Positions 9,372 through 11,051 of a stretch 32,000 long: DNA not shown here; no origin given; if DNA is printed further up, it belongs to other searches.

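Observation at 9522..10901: Flagellar sigma factor FliA fused to a transmembrane/lipobox segment and an extracytoplasmic domain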

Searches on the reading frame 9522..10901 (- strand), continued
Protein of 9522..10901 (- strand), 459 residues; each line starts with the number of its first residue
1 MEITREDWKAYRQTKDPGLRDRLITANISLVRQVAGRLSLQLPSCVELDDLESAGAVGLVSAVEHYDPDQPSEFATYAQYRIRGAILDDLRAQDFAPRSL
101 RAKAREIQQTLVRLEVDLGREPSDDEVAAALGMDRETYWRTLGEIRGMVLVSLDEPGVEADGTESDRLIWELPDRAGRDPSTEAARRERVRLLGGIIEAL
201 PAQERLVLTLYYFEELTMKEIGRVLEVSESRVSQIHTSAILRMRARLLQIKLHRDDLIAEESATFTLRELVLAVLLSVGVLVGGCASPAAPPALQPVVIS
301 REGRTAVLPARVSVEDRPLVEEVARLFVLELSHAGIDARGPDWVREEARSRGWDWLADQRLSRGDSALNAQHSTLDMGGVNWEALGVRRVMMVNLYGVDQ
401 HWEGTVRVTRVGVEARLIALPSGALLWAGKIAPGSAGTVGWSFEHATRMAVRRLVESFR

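Call 41: find_encoding_contigs(protein=P0017, flank=4000, max_places=1)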
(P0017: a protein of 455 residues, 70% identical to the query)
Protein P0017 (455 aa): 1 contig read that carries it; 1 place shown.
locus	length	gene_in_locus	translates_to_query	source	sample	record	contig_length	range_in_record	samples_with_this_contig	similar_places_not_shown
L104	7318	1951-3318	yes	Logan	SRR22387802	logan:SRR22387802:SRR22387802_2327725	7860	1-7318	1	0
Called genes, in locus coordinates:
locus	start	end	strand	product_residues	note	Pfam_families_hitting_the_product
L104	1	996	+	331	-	?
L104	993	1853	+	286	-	PF00142:Fer4_NifH, PF01656:CbiA, PF06564:CBP_BcsQ, PF09140:MipZ (weak), PF10609:ParA, PF13614:AAA_31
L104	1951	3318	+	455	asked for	PF04542:Sigma70_r2, PF04545:Sigma70_r4, PF08281:Sigma70_r4_2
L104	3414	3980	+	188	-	-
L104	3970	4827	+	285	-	PF01551:Peptidase_M23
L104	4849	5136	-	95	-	PF01312:Bac_export_2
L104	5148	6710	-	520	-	PF02120:Flg_hook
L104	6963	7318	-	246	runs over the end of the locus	PF02622:DUF179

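Call 45: search_protein_families(library=pfam, proteins=[L101:7412-7732:+], max_evalue=0.01)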
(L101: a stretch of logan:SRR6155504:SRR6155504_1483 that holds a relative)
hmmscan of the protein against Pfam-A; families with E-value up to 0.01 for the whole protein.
L101:7412-7732:+ (106 aa): 0 families

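Call 46: search_protein_families(library=pfam, proteins=[L004:8490-9227:+], max_evalue=0.01)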
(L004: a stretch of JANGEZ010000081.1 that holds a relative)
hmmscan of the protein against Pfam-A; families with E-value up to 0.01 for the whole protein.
L004:8490-9227:+ (245 aa): 0 families

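Call 61: predict_structure(alignment_id=A1)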
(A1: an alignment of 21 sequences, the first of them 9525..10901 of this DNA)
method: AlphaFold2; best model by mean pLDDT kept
length: 459 residues; sequences in the alignment: 21
mean_pLDDT: 60.4   pTM: 0.36
mean pLDDT of the five models: 60.4, 59.1, 57.4, 56.0, 48.2
residues with pLDDT >= 90: 0; 70-90: 176; 50-70: 135; < 50: 148
segments of 3 or more residues with pLDDT < 50: 35-46, 48-59, 72-98, 146-182, 252-264, 280-298, 357-377, 402-407
pLDDT, mean of each block of 10 residues (from residue 1): 71 78 69 46 44 43 58 43 41 44 66 71 76 79 46 27 29 32 58 76 80 72 73 67 60 44 55 63 37 40 79 68 83 81 85 57 30 42 82 75 51 79 73 55 71 78
secondary structure, 60 per line:
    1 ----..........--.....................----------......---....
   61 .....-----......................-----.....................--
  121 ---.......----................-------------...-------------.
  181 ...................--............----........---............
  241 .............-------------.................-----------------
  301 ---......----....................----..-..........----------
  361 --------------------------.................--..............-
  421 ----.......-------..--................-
elements in order: H5-14 H17-37 H48-53 H57-65 H71-92 H98-118 H124-130 H135-150 H180-199 H202-213 H218-225 H229-253 H267-283 E304-309 H314-333 H341-350 E387-403 E406-419 E425-431 H443-458

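Call 62: find_encoding_contigs(protein=P0062, flank=4000, max_places=1)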
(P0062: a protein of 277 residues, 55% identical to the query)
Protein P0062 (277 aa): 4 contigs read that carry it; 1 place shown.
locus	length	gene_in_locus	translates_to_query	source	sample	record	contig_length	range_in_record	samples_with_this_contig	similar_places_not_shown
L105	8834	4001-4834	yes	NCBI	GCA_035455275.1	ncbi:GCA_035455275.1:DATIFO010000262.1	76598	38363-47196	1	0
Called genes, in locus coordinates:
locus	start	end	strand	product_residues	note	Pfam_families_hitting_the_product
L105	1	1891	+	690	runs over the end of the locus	PF00771:FHIPEP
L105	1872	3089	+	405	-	PF00448:SRP54, PF13401:AAA_22 (faint)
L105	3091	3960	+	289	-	PF06564:CBP_BcsQ (faint), PF10609:ParA, PF13614:AAA_31, PF01656:CbiA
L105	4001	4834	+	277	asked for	PF04542:Sigma70_r2, PF04539:Sigma70_r3, PF08281:Sigma70_r4_2, PF04545:Sigma70_r4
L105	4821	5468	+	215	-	-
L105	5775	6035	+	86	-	-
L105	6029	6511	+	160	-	-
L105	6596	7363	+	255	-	PF00072:Response_reg (faint)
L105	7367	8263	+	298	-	PF08668:HDOD, PF01966:HD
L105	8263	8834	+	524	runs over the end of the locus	PF01590:GAF (weak), PF13185:GAF_2, PF00512:HisKA, PF02518:HATPase_c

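Call 63: find_encoding_contigs(protein=P0028, flank=4000, max_places=1)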
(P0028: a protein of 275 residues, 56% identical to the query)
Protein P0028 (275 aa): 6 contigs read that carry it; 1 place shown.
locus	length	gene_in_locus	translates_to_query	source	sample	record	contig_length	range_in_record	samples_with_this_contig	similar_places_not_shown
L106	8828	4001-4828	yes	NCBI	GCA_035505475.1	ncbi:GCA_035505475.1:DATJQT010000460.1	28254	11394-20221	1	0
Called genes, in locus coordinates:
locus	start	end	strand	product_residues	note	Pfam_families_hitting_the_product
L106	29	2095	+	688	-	PF00771:FHIPEP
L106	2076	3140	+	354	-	PF00448:SRP54, PF13401:AAA_22 (weak), PF13671:AAA_33 (weak)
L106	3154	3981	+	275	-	PF00142:Fer4_NifH (weak), PF01656:CbiA, PF06564:CBP_BcsQ (faint), PF10609:ParA, PF13614:AAA_31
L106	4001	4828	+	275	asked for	PF04542:Sigma70_r2, PF04539:Sigma70_r3, PF08281:Sigma70_r4_2, PF04545:Sigma70_r4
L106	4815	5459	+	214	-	-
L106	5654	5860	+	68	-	-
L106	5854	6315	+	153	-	-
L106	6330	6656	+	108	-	-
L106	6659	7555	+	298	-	PF08668:HDOD, PF01966:HD (faint)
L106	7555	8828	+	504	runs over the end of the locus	PF01590:GAF (weak), PF13185:GAF_2, PF00512:HisKA, PF02518:HATPase_c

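Call 72: search_protein_families(library=ncbifam, proteins=[L101:7412-7732:+, L105:4821-5465:+], max_evalue=0.1)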
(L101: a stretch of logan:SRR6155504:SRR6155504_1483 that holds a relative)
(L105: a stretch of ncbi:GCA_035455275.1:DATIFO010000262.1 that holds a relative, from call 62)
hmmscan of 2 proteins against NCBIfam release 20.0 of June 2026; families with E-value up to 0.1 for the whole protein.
L101:7412-7732:+ (106 aa): 1 family
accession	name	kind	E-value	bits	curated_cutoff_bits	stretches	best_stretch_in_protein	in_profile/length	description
NF003390.0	PRK04537.1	equivalog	0.091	11.8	732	1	19-85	419-484/572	ATP-dependent RNA helicase RhlB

L105:4821-5465:+ (215 aa): 0 families

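Call 73: search_protein_families(library=pfam, proteins=[L103:3290-3586:+], max_evalue=1)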
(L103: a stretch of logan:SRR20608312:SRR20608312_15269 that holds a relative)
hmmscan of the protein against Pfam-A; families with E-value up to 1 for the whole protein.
L103:3290-3586:+ (98 aa): 0 families
